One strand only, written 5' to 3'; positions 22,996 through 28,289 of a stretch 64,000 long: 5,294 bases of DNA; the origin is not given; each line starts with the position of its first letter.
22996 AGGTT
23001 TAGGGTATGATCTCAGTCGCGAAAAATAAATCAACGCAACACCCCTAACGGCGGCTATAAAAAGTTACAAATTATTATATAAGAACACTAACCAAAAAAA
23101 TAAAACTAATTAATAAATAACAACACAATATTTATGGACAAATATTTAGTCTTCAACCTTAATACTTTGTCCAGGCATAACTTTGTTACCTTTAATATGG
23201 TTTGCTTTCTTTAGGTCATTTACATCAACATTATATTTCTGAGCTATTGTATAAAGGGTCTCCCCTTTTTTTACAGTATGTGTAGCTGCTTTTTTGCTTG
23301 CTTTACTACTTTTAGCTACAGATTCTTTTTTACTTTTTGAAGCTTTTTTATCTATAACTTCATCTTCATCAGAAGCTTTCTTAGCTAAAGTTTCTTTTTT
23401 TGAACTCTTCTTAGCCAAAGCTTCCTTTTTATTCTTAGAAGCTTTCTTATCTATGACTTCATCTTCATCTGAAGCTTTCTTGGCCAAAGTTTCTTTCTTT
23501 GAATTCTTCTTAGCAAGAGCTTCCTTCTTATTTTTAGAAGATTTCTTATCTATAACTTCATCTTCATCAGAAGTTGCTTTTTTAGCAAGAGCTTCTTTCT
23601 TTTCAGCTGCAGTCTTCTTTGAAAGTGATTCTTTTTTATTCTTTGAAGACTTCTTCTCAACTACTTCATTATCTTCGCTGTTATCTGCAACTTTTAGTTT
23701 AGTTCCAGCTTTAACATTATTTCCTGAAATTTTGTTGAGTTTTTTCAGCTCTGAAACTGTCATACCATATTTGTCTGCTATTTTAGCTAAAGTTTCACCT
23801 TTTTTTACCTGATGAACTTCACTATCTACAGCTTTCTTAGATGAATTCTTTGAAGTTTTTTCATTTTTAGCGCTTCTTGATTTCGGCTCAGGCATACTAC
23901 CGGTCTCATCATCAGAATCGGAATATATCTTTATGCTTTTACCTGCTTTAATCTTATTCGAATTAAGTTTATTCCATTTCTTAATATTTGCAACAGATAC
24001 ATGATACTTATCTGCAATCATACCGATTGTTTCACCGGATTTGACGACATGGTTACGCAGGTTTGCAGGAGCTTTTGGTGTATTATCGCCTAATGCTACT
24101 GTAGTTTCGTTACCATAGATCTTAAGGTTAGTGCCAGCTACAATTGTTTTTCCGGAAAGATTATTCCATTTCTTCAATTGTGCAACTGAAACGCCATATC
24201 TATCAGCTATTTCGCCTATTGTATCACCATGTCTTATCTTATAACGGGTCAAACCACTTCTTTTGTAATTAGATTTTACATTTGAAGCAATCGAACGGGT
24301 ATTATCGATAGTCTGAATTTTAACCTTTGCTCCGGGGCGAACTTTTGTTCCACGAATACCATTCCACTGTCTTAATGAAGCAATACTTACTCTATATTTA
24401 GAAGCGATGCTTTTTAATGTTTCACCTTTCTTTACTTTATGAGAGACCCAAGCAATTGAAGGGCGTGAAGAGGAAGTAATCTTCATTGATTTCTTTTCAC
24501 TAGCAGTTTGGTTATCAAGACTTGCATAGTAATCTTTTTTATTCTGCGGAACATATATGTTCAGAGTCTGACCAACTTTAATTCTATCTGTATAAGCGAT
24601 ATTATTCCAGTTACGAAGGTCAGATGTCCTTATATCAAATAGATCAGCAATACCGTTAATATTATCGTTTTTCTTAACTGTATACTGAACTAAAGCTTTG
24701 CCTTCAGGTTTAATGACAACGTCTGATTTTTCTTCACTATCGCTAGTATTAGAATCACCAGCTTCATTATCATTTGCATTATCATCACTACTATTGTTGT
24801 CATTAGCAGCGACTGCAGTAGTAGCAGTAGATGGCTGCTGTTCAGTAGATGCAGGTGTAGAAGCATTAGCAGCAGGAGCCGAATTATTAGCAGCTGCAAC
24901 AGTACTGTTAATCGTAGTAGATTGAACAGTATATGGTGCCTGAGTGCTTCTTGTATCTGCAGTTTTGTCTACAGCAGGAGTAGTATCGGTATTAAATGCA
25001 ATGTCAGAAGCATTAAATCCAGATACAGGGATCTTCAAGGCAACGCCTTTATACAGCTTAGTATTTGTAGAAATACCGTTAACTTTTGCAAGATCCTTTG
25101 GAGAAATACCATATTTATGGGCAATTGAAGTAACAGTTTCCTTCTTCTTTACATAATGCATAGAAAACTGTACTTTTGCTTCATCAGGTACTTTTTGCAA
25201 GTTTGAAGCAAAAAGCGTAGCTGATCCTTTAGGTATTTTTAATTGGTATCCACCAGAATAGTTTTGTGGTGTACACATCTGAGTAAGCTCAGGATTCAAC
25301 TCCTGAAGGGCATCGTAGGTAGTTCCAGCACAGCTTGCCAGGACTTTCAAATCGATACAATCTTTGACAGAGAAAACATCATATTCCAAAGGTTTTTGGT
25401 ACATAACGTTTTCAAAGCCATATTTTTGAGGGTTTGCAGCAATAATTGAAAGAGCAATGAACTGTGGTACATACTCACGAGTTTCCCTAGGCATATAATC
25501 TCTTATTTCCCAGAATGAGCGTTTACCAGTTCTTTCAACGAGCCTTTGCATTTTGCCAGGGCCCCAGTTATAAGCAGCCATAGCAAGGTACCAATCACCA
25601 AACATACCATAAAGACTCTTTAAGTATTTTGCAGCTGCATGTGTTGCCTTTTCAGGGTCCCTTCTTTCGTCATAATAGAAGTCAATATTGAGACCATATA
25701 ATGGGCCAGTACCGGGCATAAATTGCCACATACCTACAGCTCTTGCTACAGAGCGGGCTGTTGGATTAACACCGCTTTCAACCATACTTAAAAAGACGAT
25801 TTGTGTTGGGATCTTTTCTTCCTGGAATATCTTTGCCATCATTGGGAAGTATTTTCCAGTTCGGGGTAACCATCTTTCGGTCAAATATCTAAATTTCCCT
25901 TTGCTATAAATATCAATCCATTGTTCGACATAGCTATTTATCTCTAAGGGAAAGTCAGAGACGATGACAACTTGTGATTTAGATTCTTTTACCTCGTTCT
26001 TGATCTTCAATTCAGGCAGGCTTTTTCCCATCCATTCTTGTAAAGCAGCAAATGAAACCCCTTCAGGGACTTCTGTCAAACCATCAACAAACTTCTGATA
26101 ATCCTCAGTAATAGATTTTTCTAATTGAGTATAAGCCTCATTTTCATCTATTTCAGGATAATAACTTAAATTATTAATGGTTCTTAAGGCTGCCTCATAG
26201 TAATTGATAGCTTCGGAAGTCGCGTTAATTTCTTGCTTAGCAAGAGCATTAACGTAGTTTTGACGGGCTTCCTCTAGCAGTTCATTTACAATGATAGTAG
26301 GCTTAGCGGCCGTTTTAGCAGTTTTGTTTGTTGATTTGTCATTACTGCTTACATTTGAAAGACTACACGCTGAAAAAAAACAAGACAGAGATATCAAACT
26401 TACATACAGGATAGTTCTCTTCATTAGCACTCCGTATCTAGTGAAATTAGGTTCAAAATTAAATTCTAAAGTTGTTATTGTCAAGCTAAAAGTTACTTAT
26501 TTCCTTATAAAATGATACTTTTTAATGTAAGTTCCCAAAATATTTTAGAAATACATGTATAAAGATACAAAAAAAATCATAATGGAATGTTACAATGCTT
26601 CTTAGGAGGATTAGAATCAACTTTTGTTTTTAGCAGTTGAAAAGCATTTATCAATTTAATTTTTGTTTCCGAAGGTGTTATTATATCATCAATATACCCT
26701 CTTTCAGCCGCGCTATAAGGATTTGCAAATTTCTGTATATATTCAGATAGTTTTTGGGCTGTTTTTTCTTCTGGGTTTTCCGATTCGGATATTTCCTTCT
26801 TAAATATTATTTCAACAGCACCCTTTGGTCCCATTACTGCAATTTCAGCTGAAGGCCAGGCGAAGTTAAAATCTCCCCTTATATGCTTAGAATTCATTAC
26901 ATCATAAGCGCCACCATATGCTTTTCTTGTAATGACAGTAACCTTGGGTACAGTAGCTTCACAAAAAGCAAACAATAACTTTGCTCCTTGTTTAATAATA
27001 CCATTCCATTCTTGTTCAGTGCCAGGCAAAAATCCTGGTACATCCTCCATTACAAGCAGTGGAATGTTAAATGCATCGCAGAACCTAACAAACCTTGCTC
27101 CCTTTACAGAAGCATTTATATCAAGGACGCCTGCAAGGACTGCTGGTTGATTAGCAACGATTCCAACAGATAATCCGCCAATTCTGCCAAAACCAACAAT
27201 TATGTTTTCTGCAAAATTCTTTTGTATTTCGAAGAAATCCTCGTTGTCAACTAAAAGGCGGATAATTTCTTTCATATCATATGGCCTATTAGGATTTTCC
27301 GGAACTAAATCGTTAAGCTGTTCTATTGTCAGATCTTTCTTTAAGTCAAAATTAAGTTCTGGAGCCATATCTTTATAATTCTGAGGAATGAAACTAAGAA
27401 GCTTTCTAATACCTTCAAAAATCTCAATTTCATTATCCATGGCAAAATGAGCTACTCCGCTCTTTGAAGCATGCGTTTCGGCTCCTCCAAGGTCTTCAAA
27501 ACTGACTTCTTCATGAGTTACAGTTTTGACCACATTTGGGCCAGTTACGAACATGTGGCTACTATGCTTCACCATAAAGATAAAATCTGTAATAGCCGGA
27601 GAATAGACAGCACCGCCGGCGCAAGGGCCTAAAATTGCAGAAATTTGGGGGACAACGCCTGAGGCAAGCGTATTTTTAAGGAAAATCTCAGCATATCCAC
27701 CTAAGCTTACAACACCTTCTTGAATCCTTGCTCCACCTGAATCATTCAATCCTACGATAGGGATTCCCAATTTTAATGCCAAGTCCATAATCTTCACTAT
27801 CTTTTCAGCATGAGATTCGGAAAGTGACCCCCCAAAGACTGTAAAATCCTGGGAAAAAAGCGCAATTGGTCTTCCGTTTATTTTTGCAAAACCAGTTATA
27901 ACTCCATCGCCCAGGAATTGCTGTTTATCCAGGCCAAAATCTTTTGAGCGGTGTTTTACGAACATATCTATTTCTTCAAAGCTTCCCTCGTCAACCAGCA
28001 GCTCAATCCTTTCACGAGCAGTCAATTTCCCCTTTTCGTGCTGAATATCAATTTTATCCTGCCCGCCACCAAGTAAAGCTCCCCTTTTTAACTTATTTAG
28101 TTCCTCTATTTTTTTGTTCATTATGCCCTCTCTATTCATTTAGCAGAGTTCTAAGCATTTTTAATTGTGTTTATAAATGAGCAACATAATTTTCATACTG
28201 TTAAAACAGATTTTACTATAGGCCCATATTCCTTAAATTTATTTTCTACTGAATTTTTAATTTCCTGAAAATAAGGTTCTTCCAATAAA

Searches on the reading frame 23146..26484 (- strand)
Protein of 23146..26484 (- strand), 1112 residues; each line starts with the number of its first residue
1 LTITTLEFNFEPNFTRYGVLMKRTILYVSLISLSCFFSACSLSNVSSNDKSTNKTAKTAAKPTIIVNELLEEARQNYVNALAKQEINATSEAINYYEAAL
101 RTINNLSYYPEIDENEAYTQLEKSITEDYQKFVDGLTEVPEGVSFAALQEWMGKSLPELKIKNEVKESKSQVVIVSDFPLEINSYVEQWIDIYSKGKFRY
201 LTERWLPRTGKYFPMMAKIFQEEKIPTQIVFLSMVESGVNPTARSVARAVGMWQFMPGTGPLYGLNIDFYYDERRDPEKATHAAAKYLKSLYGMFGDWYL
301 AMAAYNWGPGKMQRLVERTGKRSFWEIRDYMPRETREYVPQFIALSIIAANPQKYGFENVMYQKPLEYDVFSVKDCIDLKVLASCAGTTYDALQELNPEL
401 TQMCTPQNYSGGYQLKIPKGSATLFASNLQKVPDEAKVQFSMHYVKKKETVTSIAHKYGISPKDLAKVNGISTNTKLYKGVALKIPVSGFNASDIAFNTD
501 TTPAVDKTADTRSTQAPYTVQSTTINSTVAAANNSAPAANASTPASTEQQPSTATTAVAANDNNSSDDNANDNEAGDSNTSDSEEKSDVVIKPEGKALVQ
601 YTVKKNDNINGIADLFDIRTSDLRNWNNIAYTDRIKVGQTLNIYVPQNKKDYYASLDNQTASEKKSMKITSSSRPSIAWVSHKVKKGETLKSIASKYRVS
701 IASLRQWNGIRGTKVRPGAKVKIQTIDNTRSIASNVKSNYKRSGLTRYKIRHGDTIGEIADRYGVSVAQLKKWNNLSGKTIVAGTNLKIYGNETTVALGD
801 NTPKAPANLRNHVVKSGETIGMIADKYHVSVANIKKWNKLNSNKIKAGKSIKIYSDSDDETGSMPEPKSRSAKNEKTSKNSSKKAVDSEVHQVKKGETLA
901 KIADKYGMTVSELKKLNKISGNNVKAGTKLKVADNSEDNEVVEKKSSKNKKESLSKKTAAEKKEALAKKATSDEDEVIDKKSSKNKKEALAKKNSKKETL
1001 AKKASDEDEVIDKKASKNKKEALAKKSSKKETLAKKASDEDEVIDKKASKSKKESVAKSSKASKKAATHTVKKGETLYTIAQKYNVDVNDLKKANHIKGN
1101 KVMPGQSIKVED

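Call 3: search_protein_families(library=pfam, proteins=[window:23146-26484:-])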
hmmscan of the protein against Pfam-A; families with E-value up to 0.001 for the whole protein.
window:23146-26484:- (1112 aa): 15 families
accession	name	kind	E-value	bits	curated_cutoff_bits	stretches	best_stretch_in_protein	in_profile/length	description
PF01476.26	LysM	-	9.1e-91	298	20.9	7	1069-1110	1-42/43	LysM domain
PF01464.25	SLT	-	9.2e-27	93.4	21.3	1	226-326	14-115/117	Transglycosylase SLT domain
PF23473.1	LysM3_LYK4_5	-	1.4e-25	89.6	29.3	0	748-787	5-44/48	LYK4/5 LysM3 domain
PF23446.1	LysM1_NFP_LYK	-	1.3e-14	55.2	36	0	449-488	16-56/60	NFP/LYK LysM1 domain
PF23577.1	LysM_RLK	-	6.3e-13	49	27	0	685-708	6-29/44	LysM domain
PF13518.12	HTH_28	-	7.8e-11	42.3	25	0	748-773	8-32/52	Helix-turn-helix domain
PF22310.2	NMB0315_dom_I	-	2.6e-09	37.8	27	0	892-926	7-41/83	NMB0315-like, domain I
PF04225.17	LysM_OapA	-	3.5e-07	30.7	22.3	0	889-937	3-56/85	Opacity-associated protein A LysM-like domain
PF23472.1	LysM2_CERK1_LYK3_4_5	-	7.4e-06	26.2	27.4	0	1066-1110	5-53/56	LYK3/4/5 LysM2 domain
PF13384.12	HTH_23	-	7.8e-06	26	24.6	0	751-773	15-37/50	Homeodomain-like domain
PF02796.21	HTH_7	-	2.8e-05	24.6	23.8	0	752-772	20-40/45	Helix-turn-helix domain of resolvase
PF01527.26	HTH_Tnp_1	-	0.00013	22.5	24.1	0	752-775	22-45/75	Transposase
PF13542.12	HTH_Tnp_ISL3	-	0.00077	19.3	27.4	0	442-463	21-41/51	Helix-turn-helix domain of transposase family ISL3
PF00570.28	HRDC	-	0.00079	19.8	23.8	0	890-924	23-57/68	HRDC domain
PF00376.29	MerR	-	0.00098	19.3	28.2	0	755-773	1-19/38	MerR family regulatory protein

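Call 4: search_protein_families(library=ncbifam, proteins=[window:23146-26484:-])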
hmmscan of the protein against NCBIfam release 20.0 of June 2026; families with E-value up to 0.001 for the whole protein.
window:23146-26484:- (1112 aa): 13 families
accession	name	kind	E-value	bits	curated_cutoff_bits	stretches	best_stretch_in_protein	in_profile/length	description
NF008050.0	PRK10783.1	equivalog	6.1e-91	305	508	6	200-492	93-394/457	murein transglycosylase D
NF004974.0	PRK06347.1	equivalog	1.5e-42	146.5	701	2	571-853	309-591/592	1,4-beta-N-acetylmuramoylhydrolase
NF042931.1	SAG1386_EF1546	equivalog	6.6e-31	107.5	80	3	868-932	89-157/158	SAG1386/EF1546 family surface-associated protein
TIGR02907.1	spore_VI_D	equivalog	1.4e-29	103.8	169.85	2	748-785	302-339/344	stage VI sporulation protein D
NF047755.1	LIC_10271_M23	exception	3.3e-29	102.1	180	4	436-493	19-77/207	LIC_10271 family cell wall hydrolase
TIGR02899.1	spore_safA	subfamily_domain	3.9e-28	97.1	67.85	1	1071-1110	1-42/44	SafA/ExsA family spore coat assembly protein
NF010723.1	PRK14125.1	equivalog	1.2e-27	95.7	60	2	1058-1110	24-84/87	cell division suppressor protein YneA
NF010495.0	PRK13914.1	equivalog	5.9e-27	94.8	647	3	796-883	186-272/481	invasion associated endopeptidase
NF050804.1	CellDivDipMCaul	equivalog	9.9e-27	94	900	4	681-781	310-395/634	cell division endopeptidase DipM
NF040883.1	amid_act_ActS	equivalog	2e-25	89.5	375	3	879-961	24-107/242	amidase activator ActS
NF041208.1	celldiv_DipM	equivalog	2.5e-25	89.6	740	2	1010-1109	132-226/419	cell division endopeptidase DipM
NF052398.1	Agg_Promo_Fact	equivalog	1.3e-17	64.7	170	1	807-886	27-106/202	aggregation-promoting factor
NF033598.2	elast_bind_EbpS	equivalog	5e-05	22.4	300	1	948-1109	351-496/498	elastin-binding protein EbpS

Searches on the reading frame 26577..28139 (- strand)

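Call 3: search_protein_families(library=pfam, proteins=[window:26577-28139:-])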
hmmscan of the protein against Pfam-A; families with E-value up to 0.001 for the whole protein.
window:26577-28139:- (520 aa): 2 families
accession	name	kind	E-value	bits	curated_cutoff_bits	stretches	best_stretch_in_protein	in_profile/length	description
PF01039.27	Carboxyl_trans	-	6.8e-193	642.2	22.3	1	33-518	2-493/493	Carboxyl transferase domain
PF03255.19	ACCA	-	2.3e-12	47.2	23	1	281-454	61-239/310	Acetyl co-enzyme A carboxylase carboxyltransferase-like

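Call 4: search_protein_families(library=ncbifam, proteins=[window:26577-28139:-])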
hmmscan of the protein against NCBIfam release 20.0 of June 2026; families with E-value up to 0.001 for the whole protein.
window:26577-28139:- (520 aa): 8 families
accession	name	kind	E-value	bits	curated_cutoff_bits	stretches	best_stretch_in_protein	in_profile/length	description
TIGR01117.1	mmdA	subfamily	4.8e-238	791.1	998.8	1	9-520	1-512/512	methylmalonyl-CoA decarboxylase subunit alpha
TIGR00515.1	accD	equivalog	1e-24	87.4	317.45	2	38-211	56-242/285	acetyl-CoA carboxylase, carboxyltransferase subunit beta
NF005530.0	PRK07189.1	equivalog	3.4e-20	72.3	228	1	39-207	16-192/303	biotin-independent malonate decarboxylase subunit beta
TIGR03133.1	malonate_beta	equivalog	2.7e-19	69.5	278.15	1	39-208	6-183/274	biotin-independent malonate decarboxylase subunit beta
NF041504.1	AccA_sub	subfamily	2.2e-12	46.9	300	2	291-449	17-181/257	carboxyltransferase subunit alpha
TIGR00513.1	accA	equivalog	2.8e-12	46.7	319.3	1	257-448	42-237/321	acetyl-CoA carboxylase carboxyl transferase subunit alpha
NF004344.0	PRK05724.1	equivalog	4.2e-12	45.9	357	1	281-454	65-243/319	acetyl-CoA carboxylase carboxyltransferase subunit alpha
NF008971.0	PRK12319.1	equivalog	0.0002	21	406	0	111-196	84-170/256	acetyl-CoA carboxylase carboxyl transferase subunit alpha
